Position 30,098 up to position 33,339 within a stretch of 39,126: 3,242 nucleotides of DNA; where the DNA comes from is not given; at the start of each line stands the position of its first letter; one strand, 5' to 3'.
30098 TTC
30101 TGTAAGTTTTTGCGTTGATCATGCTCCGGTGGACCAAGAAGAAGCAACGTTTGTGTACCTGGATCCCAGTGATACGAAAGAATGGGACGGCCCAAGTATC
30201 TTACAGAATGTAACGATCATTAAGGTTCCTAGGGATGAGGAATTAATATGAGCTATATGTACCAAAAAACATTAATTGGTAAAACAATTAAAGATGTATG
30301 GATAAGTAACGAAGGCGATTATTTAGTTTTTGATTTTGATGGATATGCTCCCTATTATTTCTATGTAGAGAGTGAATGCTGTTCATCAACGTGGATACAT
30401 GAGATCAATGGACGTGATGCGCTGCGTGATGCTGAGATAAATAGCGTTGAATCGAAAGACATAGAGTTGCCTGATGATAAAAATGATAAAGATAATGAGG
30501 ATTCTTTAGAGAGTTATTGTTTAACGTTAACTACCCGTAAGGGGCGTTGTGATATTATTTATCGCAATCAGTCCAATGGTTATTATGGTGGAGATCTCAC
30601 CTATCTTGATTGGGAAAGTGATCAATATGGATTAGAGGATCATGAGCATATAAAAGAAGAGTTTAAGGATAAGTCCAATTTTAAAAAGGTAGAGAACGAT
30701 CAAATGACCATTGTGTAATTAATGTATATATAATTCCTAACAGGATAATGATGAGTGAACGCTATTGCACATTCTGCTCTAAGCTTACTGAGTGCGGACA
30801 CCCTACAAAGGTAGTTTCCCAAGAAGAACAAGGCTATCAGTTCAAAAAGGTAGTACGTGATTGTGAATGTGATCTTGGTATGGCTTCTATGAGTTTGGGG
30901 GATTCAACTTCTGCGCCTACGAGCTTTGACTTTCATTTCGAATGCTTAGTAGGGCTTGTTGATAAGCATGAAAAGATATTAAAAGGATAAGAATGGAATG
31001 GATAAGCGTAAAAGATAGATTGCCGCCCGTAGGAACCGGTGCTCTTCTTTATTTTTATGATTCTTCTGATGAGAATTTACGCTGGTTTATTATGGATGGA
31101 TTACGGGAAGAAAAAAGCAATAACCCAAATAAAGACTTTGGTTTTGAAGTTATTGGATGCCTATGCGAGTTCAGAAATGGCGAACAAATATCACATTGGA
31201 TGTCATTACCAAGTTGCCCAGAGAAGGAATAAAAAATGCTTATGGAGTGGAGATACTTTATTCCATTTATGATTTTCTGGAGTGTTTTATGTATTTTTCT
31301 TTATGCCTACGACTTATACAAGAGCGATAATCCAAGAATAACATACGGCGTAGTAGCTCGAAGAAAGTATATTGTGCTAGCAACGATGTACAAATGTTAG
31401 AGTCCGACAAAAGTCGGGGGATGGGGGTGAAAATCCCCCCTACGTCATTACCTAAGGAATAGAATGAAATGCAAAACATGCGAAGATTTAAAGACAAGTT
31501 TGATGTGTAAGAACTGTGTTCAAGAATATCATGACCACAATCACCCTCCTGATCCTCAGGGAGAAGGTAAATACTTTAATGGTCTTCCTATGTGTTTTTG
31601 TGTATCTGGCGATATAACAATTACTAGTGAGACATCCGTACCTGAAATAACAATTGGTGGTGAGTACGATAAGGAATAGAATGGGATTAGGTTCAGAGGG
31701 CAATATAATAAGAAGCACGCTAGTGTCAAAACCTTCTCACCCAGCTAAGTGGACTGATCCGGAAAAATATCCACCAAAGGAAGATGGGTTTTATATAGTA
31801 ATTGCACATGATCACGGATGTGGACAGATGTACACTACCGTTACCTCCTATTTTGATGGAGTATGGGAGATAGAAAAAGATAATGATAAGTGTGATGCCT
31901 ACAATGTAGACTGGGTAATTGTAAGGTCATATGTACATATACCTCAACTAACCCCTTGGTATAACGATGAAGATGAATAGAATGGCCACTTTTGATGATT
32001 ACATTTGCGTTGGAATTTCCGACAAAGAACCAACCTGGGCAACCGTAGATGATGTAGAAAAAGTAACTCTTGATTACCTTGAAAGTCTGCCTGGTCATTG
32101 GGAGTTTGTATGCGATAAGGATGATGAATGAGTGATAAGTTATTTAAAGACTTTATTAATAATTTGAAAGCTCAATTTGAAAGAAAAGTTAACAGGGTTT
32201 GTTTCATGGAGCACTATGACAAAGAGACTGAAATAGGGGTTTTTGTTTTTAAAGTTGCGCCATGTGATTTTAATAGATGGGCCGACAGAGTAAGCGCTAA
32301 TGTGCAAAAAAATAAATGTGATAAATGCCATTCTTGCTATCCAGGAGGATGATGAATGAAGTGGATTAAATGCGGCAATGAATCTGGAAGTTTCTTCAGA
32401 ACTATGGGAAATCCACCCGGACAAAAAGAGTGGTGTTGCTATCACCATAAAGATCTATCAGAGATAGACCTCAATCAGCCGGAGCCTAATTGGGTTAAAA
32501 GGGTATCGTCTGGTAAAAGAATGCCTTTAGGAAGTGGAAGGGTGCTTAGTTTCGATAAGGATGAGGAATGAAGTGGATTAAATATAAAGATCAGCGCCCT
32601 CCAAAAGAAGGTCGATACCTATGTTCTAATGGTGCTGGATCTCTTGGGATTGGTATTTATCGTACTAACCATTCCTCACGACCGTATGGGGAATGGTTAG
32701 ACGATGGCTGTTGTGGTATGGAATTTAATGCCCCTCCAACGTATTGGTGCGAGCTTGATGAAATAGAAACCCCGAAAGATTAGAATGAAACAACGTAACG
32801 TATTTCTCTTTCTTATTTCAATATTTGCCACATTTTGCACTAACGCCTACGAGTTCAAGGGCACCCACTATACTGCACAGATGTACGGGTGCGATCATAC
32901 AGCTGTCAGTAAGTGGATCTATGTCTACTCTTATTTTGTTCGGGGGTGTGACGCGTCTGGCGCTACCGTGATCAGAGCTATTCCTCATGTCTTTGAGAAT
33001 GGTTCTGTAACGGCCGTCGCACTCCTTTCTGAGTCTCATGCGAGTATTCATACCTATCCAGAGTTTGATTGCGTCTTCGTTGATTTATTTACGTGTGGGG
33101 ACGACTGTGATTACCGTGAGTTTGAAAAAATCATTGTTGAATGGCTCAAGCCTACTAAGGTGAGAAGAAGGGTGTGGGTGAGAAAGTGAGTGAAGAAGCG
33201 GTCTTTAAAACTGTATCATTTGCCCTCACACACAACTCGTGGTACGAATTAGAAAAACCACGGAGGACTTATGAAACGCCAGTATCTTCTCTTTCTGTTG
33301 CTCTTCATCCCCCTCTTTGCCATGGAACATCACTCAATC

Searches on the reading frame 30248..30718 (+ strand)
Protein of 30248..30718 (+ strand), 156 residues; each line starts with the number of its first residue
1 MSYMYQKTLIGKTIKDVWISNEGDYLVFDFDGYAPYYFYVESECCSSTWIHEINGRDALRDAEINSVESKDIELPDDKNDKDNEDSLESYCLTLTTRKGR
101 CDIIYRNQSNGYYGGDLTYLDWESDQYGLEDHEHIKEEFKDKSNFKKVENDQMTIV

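Call 40: search_protein_families(library=phrogs, proteins=[window:30248-30718:+], max_evalue=0.001)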
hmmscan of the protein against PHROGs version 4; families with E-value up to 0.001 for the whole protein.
window:30248-30718:+ (156 aa): 1 family
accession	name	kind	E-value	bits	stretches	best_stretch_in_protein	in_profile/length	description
phrog_2650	-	unknown function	1.6e-23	84.4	1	7-146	12-157/192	-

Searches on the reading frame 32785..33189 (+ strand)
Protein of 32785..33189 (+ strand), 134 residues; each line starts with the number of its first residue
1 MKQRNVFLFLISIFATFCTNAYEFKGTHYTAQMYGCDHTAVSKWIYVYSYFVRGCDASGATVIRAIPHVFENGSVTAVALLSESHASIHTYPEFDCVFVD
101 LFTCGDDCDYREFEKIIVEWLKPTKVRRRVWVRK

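Call 49: search_protein_families(library=pfam, proteins=[window:32785-33189:+], max_evalue=0.01)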
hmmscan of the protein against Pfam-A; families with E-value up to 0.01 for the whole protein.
window:32785-33189:+ (134 aa): 1 family
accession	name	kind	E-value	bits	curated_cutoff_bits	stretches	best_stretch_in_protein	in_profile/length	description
PF02675.21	AdoMet_dc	-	4e-25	88.7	25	1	28-133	1-106/107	S-adenosylmethionine decarboxylase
